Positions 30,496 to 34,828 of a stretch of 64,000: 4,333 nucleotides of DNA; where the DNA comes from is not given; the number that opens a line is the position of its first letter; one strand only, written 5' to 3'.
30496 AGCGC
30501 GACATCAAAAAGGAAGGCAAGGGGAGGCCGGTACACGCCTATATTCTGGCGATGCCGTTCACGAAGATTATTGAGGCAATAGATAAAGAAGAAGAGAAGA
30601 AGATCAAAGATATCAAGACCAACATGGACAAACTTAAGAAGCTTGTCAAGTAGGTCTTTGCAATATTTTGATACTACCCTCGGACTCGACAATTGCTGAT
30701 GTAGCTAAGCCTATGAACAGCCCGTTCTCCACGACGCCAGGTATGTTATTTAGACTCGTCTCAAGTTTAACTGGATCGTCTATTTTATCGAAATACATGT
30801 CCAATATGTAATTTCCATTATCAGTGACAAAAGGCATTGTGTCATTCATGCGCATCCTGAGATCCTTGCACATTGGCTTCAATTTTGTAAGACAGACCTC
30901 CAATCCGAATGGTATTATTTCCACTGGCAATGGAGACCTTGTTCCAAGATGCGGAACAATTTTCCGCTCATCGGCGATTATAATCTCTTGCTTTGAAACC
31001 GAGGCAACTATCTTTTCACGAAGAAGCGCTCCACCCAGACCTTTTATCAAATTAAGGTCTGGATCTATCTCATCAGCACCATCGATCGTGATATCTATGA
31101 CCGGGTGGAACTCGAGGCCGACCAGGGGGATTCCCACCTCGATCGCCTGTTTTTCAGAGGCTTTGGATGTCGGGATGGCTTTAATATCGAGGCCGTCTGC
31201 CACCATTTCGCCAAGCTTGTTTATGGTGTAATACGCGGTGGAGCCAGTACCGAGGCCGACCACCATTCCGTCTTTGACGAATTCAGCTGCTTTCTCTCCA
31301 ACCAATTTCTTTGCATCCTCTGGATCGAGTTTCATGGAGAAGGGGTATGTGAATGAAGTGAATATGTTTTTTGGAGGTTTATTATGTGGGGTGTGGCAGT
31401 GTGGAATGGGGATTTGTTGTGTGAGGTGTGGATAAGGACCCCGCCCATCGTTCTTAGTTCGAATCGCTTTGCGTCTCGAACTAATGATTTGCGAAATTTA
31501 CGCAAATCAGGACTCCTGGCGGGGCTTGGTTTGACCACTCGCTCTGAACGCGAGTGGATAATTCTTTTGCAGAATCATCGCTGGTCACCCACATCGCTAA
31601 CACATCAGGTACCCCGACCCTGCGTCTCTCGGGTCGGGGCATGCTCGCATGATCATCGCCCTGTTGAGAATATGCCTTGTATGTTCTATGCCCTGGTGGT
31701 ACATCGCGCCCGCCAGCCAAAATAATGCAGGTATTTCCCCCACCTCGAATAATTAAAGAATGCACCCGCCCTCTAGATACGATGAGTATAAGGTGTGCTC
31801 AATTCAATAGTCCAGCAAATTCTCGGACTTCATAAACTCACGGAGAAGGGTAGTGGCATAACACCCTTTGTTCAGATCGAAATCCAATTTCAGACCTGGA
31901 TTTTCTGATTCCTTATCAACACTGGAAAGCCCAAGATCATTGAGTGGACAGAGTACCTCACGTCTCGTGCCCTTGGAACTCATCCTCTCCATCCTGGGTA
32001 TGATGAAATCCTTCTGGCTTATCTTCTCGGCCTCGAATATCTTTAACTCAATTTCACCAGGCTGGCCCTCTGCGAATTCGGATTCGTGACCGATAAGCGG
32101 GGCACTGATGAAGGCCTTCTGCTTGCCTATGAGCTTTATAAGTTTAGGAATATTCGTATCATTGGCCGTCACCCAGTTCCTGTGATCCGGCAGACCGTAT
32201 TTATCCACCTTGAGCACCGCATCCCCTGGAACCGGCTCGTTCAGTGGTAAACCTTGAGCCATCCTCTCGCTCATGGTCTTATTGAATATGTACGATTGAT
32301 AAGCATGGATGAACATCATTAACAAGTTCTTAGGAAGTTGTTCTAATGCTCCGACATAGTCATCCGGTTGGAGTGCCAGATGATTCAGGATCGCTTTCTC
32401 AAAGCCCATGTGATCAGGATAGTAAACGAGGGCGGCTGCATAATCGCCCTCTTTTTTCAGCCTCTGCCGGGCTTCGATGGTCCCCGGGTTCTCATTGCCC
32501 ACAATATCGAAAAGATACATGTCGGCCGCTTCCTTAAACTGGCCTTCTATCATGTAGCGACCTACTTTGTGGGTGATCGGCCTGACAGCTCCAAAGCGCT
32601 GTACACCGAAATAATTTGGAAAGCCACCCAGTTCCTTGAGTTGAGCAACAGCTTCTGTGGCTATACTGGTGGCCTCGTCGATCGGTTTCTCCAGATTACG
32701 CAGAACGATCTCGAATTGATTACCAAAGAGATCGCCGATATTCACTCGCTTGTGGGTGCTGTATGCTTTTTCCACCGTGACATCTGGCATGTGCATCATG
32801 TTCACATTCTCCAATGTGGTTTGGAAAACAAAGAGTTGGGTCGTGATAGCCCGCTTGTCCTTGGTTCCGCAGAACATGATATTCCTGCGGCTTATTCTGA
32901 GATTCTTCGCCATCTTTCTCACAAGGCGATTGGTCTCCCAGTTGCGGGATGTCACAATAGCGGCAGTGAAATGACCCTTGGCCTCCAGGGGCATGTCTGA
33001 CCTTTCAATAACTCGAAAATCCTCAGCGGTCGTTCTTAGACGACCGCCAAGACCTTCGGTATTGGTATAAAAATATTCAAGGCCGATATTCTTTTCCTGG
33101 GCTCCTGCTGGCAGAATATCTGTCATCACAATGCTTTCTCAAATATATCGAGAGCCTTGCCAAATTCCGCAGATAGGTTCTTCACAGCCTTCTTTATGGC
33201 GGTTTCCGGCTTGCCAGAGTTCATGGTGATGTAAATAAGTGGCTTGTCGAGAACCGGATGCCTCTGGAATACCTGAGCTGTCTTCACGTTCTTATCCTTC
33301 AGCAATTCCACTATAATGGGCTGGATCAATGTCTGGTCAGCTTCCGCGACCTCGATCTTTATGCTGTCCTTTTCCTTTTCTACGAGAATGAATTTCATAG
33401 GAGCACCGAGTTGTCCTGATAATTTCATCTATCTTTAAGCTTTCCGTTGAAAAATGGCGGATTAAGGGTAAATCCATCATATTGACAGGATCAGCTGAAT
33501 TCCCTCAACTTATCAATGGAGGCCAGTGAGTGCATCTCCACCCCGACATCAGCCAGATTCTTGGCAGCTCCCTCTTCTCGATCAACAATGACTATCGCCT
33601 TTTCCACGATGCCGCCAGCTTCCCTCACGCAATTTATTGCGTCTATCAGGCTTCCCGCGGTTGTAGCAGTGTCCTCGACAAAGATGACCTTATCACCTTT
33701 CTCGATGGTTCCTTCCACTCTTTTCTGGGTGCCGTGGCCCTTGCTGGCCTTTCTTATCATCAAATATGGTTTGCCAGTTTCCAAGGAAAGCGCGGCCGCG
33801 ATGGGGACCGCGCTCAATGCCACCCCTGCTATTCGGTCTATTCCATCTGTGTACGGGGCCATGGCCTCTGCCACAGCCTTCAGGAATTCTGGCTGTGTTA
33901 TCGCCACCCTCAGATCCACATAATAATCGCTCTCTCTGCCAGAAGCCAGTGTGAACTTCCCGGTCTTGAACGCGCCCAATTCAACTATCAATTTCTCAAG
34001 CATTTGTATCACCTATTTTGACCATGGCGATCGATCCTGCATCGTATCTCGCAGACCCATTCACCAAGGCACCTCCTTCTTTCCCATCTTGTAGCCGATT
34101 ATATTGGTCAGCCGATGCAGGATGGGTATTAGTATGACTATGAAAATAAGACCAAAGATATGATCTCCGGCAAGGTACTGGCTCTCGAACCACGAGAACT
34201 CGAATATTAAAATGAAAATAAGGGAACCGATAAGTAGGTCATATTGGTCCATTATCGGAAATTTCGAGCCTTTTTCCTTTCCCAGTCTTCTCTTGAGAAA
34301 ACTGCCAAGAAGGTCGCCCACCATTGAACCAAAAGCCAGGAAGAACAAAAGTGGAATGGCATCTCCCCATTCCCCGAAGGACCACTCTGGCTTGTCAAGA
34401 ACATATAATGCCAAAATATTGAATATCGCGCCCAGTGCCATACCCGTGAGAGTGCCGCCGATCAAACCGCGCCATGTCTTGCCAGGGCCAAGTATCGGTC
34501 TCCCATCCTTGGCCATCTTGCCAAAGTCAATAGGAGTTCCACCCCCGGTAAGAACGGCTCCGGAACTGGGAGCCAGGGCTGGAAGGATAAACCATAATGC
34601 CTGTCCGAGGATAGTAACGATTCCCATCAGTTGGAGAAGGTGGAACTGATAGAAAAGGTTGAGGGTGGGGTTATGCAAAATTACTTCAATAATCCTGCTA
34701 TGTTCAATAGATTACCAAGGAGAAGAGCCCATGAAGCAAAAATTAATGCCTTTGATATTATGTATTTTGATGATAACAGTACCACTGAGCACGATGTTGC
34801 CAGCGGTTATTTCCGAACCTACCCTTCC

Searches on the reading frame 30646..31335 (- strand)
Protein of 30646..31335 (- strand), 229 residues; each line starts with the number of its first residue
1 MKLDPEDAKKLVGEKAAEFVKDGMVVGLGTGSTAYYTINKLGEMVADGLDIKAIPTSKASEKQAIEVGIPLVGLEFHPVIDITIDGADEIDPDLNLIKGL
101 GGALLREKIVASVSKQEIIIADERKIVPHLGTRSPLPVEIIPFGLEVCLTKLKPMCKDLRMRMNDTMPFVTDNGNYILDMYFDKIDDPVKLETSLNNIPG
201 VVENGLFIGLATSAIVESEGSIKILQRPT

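Call 39: search_protein_families(library=pfam, proteins=[window:30646-31335:-], max_evalue=0.001)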
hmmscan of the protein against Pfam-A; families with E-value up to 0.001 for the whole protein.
window:30646-31335:- (229 aa): 2 families
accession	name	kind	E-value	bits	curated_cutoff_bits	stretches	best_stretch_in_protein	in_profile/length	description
PF06026.20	Rib_5-P_isom_A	-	1.2e-62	210.9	26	1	53-219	2-171/173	Ribose 5-phosphate isomerase A (phosphoriboisomerase A)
PF00455.28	DeoRC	-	1e-05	26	31.8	1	7-43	4-40/160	DeoR C terminal sensor domain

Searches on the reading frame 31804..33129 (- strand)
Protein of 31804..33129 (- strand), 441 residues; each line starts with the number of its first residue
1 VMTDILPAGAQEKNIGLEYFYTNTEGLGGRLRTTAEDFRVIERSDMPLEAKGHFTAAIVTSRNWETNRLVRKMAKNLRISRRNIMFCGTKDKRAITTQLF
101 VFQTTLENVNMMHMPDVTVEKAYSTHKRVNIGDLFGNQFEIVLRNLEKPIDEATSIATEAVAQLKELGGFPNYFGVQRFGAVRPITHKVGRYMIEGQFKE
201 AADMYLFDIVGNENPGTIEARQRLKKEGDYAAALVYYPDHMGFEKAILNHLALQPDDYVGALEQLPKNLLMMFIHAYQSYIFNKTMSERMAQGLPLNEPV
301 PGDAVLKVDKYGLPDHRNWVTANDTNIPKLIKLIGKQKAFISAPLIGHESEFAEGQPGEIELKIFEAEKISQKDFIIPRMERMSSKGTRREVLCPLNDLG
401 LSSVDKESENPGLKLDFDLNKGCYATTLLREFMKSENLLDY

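Call 39: search_protein_families(library=pfam, proteins=[window:31804-33129:-], max_evalue=0.001)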
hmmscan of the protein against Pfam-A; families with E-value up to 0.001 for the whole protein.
window:31804-33129:- (441 aa): 1 family
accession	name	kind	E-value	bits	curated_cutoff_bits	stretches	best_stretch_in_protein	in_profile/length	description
PF01142.23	TruD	-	3.3e-134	448.3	27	1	15-432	2-412/412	tRNA pseudouridine synthase D (TruD)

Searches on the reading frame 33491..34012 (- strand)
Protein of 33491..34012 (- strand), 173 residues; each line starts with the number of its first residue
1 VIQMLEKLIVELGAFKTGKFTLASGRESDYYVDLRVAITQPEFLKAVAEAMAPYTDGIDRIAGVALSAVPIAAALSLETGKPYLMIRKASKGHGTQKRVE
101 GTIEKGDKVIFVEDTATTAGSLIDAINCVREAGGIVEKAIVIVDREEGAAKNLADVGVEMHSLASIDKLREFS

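Call 39: search_protein_families(library=pfam, proteins=[window:33491-34012:-], max_evalue=0.001)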
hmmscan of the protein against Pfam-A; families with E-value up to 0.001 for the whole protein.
window:33491-34012:- (173 aa): 1 family
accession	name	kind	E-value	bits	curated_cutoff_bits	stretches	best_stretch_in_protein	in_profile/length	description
PF00156.33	Pribosyltran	-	2.3e-09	37.2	26.3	1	40-153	7-134/158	Phosphoribosyl transferase domain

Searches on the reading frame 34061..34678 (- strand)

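Call 39: search_protein_families(library=pfam, proteins=[window:34061-34678:-], max_evalue=0.001)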
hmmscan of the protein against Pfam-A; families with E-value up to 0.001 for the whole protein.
window:34061-34678:- (205 aa): 2 families
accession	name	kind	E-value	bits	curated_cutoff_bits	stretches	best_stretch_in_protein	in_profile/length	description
PF01864.22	CarS-like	-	4.4e-45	154.3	22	1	21-205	2-175/175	CDP-archaeol synthase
PF01148.25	CTP_transf_1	-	8.4e-09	36.1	24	1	60-158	163-259/264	Cytidylyltransferase family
